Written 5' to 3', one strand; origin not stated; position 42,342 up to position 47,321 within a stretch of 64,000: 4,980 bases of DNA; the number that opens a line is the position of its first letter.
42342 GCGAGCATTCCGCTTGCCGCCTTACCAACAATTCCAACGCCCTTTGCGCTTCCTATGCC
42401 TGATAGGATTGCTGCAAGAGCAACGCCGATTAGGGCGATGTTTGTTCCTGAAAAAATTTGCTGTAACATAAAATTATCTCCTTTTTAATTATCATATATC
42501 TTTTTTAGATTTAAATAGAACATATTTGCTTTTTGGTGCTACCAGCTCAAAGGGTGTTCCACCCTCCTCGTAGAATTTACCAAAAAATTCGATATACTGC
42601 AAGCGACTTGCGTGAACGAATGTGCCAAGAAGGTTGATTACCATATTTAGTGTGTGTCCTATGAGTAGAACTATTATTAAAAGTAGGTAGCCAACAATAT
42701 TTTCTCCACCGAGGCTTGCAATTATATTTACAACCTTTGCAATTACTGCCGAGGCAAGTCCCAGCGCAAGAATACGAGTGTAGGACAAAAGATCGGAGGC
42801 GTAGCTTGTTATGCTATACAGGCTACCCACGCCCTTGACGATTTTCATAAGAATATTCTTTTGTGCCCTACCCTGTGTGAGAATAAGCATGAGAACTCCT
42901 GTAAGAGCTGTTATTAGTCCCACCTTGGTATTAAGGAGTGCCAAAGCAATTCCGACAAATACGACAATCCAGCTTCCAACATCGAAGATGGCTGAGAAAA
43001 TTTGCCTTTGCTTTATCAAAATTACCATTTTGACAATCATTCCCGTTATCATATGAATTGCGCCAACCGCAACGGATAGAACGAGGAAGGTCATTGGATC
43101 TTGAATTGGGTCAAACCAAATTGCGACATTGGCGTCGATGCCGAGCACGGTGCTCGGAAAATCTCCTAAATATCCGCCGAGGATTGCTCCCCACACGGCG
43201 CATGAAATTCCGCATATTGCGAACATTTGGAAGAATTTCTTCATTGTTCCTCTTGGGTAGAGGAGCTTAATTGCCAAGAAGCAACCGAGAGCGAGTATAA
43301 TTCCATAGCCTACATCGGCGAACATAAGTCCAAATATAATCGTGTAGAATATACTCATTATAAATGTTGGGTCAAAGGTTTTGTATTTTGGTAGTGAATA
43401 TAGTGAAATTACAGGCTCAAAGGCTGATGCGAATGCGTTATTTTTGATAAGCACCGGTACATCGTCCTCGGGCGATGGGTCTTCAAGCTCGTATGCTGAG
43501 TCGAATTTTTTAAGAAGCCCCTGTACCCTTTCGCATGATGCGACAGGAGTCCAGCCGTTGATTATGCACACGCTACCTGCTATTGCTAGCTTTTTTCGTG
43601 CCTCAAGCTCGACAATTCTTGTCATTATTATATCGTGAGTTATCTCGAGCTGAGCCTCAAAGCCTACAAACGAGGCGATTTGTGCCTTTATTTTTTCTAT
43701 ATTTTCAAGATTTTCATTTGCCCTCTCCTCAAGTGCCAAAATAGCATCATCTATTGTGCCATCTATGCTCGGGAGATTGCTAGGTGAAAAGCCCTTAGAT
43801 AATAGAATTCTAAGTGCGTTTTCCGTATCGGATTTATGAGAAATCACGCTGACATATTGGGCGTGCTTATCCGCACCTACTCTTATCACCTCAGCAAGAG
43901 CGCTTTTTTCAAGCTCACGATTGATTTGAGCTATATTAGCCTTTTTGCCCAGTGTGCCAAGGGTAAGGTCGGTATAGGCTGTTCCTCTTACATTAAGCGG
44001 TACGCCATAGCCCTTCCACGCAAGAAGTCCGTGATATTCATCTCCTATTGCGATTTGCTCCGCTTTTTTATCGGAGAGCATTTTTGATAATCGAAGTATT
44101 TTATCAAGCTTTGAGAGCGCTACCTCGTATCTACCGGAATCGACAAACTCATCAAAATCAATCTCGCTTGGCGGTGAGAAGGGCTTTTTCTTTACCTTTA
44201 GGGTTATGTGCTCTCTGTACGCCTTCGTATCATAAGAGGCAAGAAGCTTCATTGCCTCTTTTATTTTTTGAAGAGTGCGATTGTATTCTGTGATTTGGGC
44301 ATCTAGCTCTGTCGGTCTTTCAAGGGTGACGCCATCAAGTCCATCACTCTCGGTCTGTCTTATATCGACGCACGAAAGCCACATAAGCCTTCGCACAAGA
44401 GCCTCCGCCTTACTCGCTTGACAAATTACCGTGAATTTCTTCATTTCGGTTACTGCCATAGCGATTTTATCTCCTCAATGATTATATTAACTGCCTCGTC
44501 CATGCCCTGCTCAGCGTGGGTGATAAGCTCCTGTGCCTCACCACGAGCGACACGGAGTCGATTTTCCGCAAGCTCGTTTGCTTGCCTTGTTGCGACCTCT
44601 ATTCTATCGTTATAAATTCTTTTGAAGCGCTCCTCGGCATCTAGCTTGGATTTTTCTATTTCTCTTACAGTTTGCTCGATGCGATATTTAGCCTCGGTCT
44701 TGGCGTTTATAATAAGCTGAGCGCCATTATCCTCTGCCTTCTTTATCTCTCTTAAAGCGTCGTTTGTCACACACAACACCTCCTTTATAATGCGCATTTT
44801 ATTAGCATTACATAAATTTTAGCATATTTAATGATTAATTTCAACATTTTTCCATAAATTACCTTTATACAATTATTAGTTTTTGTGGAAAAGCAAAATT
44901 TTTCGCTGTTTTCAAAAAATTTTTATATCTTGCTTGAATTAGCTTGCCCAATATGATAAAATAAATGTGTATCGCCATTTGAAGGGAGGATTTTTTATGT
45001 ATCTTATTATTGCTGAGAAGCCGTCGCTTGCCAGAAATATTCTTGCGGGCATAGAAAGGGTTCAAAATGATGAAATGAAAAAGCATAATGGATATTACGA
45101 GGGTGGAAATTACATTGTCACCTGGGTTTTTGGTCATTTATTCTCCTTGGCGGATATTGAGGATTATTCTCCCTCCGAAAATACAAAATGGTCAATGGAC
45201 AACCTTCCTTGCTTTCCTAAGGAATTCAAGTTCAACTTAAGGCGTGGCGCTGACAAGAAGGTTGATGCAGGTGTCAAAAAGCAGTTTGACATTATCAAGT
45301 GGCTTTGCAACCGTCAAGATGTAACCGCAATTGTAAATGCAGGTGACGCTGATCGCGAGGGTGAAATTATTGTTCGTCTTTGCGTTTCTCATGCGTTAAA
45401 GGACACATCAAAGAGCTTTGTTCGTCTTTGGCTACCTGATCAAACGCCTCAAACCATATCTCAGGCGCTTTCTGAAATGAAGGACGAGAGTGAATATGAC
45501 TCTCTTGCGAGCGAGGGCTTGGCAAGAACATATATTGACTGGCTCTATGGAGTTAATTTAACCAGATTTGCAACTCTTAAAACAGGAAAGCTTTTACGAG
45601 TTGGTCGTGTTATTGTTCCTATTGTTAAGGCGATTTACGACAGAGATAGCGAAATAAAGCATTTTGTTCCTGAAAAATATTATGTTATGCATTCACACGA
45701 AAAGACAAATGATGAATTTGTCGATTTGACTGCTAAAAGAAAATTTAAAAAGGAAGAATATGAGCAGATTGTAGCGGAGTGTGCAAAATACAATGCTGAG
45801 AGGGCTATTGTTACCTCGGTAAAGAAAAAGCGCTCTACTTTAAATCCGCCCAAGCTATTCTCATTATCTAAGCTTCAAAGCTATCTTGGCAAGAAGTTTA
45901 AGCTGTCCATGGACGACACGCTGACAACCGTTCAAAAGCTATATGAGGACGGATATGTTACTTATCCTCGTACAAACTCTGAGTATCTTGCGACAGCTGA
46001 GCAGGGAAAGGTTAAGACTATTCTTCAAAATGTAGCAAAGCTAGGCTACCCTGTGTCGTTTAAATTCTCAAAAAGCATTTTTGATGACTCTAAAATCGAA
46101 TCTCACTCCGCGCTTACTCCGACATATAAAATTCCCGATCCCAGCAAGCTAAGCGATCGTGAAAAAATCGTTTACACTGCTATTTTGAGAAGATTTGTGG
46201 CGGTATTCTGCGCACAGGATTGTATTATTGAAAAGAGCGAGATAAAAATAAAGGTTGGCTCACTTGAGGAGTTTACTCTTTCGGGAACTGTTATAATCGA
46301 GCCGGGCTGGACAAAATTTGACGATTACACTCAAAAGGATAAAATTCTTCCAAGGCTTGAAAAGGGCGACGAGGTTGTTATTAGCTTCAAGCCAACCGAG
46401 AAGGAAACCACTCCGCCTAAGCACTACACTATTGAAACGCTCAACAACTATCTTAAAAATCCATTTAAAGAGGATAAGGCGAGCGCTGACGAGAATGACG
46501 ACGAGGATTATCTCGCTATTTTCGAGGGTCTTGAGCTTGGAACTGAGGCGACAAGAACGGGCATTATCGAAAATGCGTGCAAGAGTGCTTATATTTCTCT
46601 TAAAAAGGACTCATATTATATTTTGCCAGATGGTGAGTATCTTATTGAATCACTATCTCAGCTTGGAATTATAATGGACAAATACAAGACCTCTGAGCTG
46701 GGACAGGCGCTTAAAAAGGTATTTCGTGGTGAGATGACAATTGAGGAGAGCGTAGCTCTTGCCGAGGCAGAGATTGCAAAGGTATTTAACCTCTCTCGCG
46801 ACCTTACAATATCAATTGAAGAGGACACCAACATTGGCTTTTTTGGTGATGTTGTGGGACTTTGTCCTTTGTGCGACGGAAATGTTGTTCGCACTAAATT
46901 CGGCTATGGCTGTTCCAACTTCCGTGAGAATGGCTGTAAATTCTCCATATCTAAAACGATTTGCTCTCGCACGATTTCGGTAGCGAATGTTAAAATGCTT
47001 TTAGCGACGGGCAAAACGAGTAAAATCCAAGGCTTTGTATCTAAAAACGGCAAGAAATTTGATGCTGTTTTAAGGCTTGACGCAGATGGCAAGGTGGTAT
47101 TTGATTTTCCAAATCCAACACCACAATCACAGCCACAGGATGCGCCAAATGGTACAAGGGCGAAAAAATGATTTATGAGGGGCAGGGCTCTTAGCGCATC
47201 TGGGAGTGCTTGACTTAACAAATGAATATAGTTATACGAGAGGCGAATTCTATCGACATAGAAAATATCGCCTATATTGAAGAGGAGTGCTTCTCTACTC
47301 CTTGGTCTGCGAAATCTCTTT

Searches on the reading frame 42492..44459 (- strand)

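Call 76: search_protein_families(library=pfam, proteins=[window:42492-44459:-])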
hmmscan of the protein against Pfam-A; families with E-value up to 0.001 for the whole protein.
window:42492-44459:- (655 aa): 1 family
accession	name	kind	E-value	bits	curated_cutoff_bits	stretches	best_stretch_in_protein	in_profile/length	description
PF01496.24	V_ATPase_I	-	1.3e-19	70.1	30.7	2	293-395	304-412/815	V-type ATPase 116kDa subunit family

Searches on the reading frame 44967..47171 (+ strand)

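Call 76: search_protein_families(library=pfam, proteins=[window:44967-47171:+])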
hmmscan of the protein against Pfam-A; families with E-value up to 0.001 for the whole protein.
window:44967-47171:+ (734 aa): 3 families
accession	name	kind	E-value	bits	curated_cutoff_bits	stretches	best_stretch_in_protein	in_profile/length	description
PF01131.25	Topoisom_bac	-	1.5e-88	298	35.1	1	176-594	2-408/411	DNA topoisomerase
PF13342.12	Toprim_Crpt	-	2e-24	85.7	32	1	656-715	1-60/60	C-terminal repeat of topoisomerase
PF01751.28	Toprim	-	4.5e-08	33.6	23.1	1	13-142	2-79/96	Toprim domain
